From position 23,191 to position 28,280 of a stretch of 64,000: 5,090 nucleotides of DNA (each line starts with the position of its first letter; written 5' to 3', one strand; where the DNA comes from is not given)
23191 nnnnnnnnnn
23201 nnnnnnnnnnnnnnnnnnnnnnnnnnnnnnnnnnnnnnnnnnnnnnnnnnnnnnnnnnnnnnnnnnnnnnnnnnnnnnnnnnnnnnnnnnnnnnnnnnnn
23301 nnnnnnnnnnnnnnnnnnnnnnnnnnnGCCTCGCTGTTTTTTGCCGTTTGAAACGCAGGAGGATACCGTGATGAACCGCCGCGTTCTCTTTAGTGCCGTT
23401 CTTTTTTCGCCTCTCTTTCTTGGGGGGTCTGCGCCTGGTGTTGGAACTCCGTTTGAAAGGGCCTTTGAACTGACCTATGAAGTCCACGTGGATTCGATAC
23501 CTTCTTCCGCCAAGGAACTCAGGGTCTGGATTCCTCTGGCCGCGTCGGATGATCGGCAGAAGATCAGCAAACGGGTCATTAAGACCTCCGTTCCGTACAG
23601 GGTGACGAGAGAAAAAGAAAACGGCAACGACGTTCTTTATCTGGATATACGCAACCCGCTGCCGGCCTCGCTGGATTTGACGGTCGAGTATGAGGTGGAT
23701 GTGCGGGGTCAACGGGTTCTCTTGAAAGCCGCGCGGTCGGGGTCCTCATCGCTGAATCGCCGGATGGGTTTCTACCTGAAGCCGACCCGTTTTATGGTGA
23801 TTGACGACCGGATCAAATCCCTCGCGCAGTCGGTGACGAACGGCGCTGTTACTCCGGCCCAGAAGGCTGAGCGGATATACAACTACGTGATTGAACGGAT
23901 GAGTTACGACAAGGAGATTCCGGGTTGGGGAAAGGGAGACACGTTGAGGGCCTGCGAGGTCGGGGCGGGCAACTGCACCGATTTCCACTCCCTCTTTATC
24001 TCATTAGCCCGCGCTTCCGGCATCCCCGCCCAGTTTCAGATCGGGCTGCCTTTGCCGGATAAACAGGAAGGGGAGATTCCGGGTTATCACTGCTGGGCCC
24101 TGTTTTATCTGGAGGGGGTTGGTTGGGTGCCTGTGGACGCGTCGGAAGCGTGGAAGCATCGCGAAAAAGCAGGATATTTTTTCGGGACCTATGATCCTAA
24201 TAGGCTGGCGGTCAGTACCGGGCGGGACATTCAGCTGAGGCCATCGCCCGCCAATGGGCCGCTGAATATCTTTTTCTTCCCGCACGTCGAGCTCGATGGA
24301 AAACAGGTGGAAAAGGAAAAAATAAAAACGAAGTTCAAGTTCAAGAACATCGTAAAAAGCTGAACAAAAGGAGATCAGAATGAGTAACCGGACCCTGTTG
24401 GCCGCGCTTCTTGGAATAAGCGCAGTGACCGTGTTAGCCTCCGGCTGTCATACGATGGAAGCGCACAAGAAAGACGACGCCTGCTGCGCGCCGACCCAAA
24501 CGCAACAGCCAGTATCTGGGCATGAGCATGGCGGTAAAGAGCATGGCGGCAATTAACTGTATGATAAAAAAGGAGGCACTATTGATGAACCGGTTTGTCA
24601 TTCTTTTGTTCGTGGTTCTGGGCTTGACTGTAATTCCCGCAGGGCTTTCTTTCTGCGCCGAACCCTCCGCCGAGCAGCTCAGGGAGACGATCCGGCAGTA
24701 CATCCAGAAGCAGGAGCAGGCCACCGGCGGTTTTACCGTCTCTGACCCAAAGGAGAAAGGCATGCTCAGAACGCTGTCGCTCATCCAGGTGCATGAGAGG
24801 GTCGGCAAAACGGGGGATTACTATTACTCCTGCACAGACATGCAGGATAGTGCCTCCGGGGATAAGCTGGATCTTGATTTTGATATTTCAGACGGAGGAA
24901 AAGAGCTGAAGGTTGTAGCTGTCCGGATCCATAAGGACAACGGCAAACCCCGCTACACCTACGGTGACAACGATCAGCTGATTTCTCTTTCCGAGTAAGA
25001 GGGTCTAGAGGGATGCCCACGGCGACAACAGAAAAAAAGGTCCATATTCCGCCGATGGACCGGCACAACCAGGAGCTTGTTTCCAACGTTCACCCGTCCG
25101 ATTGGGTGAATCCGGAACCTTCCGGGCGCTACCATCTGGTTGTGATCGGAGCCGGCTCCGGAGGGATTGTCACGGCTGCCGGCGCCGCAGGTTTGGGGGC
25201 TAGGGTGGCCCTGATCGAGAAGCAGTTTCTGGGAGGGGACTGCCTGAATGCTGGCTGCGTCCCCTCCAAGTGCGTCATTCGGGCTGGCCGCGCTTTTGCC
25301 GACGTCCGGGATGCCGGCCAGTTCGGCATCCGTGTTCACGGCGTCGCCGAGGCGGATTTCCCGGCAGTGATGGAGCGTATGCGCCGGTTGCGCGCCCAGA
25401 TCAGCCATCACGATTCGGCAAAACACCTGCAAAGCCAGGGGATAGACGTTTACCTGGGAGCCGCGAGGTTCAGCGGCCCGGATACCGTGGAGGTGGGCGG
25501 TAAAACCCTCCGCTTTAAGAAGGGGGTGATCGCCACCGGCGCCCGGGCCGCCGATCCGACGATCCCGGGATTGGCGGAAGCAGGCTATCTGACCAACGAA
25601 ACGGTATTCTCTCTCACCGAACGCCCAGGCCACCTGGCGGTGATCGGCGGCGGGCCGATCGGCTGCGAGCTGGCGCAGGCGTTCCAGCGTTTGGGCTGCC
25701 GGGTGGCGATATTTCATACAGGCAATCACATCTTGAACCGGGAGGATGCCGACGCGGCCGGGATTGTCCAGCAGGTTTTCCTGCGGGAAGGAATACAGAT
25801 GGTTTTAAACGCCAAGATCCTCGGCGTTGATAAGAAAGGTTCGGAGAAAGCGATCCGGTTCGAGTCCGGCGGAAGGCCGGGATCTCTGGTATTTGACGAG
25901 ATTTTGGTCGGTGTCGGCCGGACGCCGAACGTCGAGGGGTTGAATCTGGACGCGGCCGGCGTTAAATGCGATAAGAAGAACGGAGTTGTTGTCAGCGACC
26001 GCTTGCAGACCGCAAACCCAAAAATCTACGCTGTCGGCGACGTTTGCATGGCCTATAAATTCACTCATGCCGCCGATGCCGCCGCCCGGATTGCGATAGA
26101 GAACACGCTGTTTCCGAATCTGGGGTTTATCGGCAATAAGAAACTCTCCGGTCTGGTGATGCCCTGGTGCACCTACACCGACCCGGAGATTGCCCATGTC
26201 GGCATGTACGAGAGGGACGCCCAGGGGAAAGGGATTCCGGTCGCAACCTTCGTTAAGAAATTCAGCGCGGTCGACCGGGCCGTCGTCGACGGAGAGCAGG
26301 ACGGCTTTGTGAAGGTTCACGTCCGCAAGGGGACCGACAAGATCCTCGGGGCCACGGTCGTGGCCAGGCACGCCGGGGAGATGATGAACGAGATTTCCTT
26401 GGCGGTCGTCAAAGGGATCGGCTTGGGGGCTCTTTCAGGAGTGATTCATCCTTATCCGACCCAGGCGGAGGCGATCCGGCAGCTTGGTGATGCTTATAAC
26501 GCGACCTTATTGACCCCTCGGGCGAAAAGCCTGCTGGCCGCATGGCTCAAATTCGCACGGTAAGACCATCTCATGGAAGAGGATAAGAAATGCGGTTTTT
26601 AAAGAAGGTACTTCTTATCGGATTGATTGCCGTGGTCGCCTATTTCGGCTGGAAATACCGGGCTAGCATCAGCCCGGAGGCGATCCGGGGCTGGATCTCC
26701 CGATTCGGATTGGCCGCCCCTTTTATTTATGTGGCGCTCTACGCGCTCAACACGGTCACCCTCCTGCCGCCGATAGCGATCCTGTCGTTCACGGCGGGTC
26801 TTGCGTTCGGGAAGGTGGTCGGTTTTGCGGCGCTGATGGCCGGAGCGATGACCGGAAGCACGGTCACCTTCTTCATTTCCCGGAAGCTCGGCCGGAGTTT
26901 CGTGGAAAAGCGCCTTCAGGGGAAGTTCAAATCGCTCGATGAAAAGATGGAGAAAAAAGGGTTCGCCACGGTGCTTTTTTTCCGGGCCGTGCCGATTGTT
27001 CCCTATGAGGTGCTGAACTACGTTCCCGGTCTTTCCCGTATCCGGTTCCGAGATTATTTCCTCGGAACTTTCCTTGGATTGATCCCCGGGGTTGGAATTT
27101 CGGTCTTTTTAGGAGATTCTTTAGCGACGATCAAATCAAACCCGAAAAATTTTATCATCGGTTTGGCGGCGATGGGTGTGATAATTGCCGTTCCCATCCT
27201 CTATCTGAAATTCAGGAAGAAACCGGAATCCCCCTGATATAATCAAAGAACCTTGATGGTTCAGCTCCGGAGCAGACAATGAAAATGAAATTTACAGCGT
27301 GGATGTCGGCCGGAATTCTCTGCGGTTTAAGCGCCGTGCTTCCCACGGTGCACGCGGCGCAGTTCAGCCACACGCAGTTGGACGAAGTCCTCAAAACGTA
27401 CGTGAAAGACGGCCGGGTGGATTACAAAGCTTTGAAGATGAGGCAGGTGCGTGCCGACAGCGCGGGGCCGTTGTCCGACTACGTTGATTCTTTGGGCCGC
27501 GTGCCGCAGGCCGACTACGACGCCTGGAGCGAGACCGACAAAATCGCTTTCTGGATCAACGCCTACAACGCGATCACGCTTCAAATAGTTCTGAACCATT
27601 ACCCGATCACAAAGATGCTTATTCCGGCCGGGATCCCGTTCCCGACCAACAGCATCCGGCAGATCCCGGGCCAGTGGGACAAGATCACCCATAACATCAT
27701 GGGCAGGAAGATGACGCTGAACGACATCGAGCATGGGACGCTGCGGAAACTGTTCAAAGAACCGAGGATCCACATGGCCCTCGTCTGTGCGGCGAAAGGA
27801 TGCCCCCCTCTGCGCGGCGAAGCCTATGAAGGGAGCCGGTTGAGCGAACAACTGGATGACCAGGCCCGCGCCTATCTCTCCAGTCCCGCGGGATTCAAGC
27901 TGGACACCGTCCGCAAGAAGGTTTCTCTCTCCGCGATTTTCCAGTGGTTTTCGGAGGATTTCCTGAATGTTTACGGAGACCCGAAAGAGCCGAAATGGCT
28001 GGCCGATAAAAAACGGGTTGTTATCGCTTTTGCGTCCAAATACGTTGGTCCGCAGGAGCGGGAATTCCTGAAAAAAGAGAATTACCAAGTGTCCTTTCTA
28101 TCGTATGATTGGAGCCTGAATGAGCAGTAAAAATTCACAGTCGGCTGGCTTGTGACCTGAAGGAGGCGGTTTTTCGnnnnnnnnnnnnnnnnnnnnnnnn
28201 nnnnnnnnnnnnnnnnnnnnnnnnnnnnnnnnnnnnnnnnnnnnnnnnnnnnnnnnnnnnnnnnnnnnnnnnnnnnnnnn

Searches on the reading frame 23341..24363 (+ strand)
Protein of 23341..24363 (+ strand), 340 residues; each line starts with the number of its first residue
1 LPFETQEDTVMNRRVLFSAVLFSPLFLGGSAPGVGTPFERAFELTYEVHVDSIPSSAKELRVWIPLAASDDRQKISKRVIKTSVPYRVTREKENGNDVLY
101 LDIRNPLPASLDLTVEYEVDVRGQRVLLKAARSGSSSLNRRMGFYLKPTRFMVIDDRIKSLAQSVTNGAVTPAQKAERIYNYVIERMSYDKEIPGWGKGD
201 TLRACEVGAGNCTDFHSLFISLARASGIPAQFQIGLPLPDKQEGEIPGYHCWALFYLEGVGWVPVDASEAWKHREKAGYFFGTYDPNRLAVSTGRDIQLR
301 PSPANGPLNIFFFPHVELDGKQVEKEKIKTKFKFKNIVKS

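Call 74: search_protein_families(library=pfam, proteins=[window:23341-24363:+], max_evalue=0.00001)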
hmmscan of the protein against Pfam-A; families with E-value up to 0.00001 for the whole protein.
window:23341-24363:+ (340 aa): 1 family
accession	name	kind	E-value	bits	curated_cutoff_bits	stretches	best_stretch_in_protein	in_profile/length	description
PF01841.26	Transglut_core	-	1.8e-26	93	23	1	159-267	1-108/108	Transglutaminase-like superfamily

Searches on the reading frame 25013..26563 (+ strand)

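Call 74: search_protein_families(library=pfam, proteins=[window:25013-26563:+], max_evalue=0.00001)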
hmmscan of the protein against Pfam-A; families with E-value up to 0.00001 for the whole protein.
window:25013-26563:+ (516 aa): 6 families
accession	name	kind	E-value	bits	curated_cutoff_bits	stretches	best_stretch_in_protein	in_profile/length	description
PF07992.20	Pyr_redox_2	-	4.3e-61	207.3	26.1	1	40-356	1-289/291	Pyridine nucleotide-disulphide oxidoreductase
PF02852.28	Pyr_redox_dim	-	2.1e-28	99.1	25.3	1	383-490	1-108/110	Pyridine nucleotide-disulphide oxidoreductase, dimerisation domain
PF00070.33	Pyr_redox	-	1.2e-21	77.4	22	1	207-284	1-80/82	Pyridine nucleotide-disulphide oxidoreductase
PF01134.28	GIDA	-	4e-08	33.2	22.1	0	42-110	2-68/391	Glucose inhibited division protein A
PF13738.12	Pyr_redox_3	-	5.1e-06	26.4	30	0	164-342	121-305/305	Pyridine nucleotide-disulphide oxidoreductase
PF13450.12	NAD_binding_8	-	7.3e-06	26.6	21.9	0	44-78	1-36/68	NAD(P)-binding Rossmann-like domain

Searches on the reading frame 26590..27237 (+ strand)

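Call 74: search_protein_families(library=pfam, proteins=[window:26590-27237:+], max_evalue=0.00001)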
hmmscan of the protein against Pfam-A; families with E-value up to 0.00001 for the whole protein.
window:26590-27237:+ (215 aa): 1 family
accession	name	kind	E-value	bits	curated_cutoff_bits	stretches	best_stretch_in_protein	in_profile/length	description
PF09335.16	VTT_dom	-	4.9e-29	101.7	33.9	1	61-176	2-122/123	VTT domain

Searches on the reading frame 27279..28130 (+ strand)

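Call 74: search_protein_families(library=pfam, proteins=[window:27279-28130:+], max_evalue=0.00001)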
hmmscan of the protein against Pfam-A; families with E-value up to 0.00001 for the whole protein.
window:27279-28130:+ (283 aa): 1 family
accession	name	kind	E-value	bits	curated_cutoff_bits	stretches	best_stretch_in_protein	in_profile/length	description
PF04784.19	DUF547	-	2.9e-28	98.8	27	1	81-200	2-125/125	Protein of unknown function, DUF547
